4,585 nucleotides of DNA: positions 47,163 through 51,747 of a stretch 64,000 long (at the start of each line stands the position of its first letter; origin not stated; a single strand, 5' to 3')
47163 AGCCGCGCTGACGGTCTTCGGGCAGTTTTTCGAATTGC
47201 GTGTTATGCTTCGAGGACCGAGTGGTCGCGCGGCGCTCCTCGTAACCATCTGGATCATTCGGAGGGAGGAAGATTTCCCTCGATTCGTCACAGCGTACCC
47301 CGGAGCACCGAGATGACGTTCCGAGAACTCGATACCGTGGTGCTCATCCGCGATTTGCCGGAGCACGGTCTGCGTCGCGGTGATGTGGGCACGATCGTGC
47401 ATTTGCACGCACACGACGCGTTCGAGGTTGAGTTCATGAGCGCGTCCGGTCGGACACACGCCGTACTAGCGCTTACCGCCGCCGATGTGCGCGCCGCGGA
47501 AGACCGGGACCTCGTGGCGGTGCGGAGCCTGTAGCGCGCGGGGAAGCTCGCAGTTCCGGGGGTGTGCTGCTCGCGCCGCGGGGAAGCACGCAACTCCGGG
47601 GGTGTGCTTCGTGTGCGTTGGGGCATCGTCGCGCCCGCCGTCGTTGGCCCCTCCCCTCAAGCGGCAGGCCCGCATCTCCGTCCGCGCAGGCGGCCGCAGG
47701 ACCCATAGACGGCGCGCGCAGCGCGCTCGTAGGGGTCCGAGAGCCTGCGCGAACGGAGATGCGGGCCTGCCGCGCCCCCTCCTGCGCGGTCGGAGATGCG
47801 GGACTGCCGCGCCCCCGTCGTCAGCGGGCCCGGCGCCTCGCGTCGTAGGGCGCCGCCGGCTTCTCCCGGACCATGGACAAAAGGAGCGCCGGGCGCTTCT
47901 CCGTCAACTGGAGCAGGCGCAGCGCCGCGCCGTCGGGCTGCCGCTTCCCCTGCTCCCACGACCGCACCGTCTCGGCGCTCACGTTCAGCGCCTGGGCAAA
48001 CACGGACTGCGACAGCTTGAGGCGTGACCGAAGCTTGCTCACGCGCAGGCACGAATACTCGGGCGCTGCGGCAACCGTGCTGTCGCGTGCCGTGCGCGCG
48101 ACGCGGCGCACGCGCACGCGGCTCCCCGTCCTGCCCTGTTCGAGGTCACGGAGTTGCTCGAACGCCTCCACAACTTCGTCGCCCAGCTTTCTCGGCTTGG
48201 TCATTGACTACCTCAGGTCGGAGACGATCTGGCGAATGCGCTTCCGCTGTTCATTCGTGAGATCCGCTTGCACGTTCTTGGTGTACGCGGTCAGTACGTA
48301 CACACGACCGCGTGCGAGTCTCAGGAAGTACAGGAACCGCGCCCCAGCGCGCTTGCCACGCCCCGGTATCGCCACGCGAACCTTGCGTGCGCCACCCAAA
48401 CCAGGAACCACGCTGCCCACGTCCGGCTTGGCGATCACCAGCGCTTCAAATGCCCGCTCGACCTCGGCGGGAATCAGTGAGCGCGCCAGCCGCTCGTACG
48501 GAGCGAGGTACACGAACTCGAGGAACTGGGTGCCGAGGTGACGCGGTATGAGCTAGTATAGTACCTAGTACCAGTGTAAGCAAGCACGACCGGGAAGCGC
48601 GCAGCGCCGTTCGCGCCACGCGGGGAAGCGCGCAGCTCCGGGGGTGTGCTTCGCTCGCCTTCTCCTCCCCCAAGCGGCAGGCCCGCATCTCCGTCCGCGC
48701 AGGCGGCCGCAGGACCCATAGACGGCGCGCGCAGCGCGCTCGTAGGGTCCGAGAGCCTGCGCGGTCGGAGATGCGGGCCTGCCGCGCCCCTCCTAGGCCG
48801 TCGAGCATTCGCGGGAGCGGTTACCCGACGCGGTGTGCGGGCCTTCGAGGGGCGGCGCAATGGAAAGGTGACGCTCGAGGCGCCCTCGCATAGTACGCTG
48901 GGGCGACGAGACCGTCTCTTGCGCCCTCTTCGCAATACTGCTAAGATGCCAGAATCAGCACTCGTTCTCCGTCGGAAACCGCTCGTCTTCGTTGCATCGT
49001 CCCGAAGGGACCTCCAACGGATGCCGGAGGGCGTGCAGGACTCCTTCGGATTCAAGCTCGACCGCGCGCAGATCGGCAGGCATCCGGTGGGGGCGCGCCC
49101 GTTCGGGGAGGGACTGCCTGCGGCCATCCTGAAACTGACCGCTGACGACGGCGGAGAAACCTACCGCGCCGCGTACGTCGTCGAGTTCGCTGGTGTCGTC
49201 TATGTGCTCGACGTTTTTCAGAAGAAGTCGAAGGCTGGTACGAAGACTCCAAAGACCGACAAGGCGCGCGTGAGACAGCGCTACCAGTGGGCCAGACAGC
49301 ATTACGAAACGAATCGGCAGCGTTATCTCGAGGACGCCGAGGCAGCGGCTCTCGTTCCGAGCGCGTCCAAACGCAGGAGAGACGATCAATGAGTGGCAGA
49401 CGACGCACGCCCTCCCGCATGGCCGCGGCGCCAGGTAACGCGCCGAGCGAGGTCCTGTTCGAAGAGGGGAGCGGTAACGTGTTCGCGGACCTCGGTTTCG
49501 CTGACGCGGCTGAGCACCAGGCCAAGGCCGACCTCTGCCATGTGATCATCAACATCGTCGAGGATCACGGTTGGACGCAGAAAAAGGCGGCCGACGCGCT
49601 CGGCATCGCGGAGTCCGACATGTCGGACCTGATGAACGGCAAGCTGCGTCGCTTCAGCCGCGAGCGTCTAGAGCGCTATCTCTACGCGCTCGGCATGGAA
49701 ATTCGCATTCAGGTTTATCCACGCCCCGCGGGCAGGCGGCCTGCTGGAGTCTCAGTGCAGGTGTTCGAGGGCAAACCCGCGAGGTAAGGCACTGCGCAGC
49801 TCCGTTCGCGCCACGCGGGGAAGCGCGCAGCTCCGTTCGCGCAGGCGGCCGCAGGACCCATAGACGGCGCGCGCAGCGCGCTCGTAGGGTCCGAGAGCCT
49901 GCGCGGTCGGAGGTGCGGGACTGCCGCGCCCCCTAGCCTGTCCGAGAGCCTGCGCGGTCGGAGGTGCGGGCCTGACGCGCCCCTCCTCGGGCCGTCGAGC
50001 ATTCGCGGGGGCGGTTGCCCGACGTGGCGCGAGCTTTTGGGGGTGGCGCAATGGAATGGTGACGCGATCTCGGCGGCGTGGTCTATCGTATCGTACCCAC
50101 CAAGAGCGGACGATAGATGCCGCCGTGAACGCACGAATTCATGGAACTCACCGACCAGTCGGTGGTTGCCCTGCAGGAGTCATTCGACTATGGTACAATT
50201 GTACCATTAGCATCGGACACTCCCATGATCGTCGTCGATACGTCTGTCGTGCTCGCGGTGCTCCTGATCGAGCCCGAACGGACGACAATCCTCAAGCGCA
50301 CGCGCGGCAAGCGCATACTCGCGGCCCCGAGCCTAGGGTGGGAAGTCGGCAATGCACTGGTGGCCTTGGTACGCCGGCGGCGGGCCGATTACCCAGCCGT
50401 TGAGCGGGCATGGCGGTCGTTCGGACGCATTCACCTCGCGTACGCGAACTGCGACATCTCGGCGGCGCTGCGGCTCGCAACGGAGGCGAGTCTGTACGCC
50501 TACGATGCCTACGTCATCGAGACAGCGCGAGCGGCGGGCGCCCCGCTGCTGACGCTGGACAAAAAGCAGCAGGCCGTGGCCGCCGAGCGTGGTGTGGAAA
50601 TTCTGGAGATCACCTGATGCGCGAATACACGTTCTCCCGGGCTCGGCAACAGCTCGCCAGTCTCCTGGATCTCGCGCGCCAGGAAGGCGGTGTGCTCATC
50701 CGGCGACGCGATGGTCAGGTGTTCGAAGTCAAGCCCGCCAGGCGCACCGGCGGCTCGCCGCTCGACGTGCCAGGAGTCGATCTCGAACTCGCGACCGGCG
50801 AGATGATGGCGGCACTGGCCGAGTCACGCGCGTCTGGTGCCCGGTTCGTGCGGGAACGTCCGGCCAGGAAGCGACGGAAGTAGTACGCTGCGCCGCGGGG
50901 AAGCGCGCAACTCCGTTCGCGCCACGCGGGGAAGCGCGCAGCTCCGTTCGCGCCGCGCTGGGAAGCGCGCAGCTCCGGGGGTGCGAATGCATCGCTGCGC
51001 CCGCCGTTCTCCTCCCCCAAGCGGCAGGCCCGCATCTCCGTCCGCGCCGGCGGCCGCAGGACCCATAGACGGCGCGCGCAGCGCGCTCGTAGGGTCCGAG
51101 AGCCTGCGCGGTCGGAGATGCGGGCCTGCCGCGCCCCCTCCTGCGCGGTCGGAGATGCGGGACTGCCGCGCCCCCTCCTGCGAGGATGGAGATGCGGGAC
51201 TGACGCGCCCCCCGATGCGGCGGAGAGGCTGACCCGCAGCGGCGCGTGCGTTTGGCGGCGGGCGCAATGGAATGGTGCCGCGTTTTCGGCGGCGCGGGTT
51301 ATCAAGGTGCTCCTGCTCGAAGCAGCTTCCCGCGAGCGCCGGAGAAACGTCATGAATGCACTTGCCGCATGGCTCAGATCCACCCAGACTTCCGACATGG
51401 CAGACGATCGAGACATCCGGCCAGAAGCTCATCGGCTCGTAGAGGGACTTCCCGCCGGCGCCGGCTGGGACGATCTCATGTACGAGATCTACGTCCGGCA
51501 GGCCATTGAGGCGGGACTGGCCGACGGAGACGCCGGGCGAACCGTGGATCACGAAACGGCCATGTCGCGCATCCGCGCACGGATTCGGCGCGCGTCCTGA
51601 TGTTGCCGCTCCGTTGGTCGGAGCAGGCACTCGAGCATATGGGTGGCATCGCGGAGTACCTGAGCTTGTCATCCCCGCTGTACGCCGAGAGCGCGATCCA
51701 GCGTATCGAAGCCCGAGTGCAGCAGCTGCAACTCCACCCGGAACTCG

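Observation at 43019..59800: Fifteen copies of a nested-hairpin element with a conserved core and co-varying stems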

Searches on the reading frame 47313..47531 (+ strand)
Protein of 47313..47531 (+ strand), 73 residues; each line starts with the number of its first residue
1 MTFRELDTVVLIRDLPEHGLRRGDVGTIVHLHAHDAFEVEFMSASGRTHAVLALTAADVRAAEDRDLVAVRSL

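Call 16: search_protein_families(library=pfam, proteins=[window:47313-47531:+], max_evalue=0.01)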
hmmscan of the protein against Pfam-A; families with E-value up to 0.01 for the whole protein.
window:47313-47531:+ (73 aa): 2 families
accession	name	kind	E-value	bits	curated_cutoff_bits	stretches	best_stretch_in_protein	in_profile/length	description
PF16277.11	DUF4926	-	1.3e-22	79.4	29.1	1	5-60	1-56/57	Domain of unknown function (DUF4926)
PF18335.7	SH3_13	-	0.0033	17.6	41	1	2-41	25-65/65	ATP-dependent RecD-like DNA helicase SH3 domain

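Call 63: find_encoding_contigs(protein=window:47313-47531:+, flank=3000, max_places=6)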
Protein window:47313-47531:+ (73 aa): 2 contigs read that carry it; 2 places shown.
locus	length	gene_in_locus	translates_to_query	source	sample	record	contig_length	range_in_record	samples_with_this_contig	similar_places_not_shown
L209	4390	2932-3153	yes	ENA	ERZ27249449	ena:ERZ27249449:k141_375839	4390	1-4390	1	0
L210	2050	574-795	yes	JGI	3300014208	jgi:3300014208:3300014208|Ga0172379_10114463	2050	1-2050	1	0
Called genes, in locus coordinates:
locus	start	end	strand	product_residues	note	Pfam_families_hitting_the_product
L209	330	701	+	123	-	PF05973:Gp49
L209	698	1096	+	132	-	PF13560:HTH_31 (weak), PF13744:HTH_37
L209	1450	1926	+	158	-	PF01850:PIN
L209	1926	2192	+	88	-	-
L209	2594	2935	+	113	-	PF21814:DUF6883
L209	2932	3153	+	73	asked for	PF16277:DUF4926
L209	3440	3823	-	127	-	PF15731:MqsA_antitoxin (weak), PF01381:HTH_3 (weak), PF13560:HTH_31 (weak)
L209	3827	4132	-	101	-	PF06296:RelE (weak)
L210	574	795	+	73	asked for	PF16277:DUF4926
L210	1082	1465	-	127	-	PF15731:MqsA_antitoxin (weak), PF01381:HTH_3 (weak), PF13560:HTH_31 (weak)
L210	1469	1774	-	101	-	PF06296:RelE (weak)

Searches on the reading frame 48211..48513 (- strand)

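Call 16: search_protein_families(library=pfam, proteins=[window:48211-48513:-], max_evalue=0.01)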
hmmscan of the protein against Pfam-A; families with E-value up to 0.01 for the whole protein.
window:48211-48513:- (101 aa): 1 family
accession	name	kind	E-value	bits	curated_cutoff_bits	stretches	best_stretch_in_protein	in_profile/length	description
PF06296.18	RelE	-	8.3e-07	29.7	27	1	40-98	41-98/120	RelE toxin of RelE / RelB toxin-antitoxin system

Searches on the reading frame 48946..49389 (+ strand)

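Call 16: search_protein_families(library=pfam, proteins=[window:48946-49389:+], max_evalue=0.01)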
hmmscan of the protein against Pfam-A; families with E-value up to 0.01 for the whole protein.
window:48946-49389:+ (148 aa): 1 family
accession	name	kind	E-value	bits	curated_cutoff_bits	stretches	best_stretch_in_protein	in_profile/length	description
PF05973.20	Gp49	-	8.7e-17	61.4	23.9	1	22-113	2-89/90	Phage derived protein Gp49-like (DUF891)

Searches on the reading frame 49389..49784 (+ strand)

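Call 16: search_protein_families(library=pfam, proteins=[window:49389-49784:+], max_evalue=0.01)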
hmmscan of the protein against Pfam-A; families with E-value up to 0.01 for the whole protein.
window:49389-49784:+ (132 aa): 5 families
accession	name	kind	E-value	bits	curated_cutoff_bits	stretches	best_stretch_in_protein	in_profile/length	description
PF13744.12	HTH_37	-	2.3e-21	75.8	27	1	31-109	1-79/80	Helix-turn-helix domain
PF13560.12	HTH_31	-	1.6e-06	28.8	27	1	58-103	11-56/64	Helix-turn-helix domain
PF13443.12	HTH_26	-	7.9e-05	23.3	22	1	55-105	4-54/63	Cro/C1-type HTH DNA-binding domain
PF02954.25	HTH_8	-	0.0013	18.8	22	1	51-73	8-30/42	Bacterial regulatory protein, Fis family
PF01381.28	HTH_3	-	0.0035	17.8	23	1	58-104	6-51/55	Helix-turn-helix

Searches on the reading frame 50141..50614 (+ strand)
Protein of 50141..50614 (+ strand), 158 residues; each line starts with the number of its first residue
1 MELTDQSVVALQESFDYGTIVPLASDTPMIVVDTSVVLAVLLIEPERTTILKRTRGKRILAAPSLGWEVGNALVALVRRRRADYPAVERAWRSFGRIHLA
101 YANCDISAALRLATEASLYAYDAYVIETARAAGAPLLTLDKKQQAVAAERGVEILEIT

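Call 16: search_protein_families(library=pfam, proteins=[window:50141-50614:+], max_evalue=0.01)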
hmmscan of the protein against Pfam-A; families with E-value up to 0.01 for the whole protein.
window:50141-50614:+ (158 aa): 1 family
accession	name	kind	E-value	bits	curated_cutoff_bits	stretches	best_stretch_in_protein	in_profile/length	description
PF01850.27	PIN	-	5.7e-10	40.3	23.6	1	30-147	1-118/120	PIN domain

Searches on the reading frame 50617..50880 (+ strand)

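Call 16: search_protein_families(library=pfam, proteins=[window:50617-50880:+], max_evalue=0.01)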
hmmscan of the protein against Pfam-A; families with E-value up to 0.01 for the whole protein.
window:50617-50880:+ (88 aa): 1 family
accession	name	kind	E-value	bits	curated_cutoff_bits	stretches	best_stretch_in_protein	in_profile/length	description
PF02604.26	PhdYeFM_antitox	-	0.00012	22.2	29.8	1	1-41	1-42/74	Antitoxin Phd_YefM, type II toxin-antitoxin system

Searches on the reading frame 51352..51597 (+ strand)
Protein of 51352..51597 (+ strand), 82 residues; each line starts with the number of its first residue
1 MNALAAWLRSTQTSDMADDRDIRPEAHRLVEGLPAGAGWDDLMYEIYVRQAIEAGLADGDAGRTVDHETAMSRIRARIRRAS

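Call 16: search_protein_families(library=pfam, proteins=[window:51352-51597:+], max_evalue=0.01)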
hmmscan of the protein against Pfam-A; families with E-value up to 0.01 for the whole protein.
window:51352-51597:+ (82 aa): 0 families

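Call 72: search_protein_families(library=pfam, proteins=[window:51352-51597:+], max_evalue=0.01)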
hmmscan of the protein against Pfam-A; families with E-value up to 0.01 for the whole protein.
window:51352-51597:+ (82 aa): 0 families
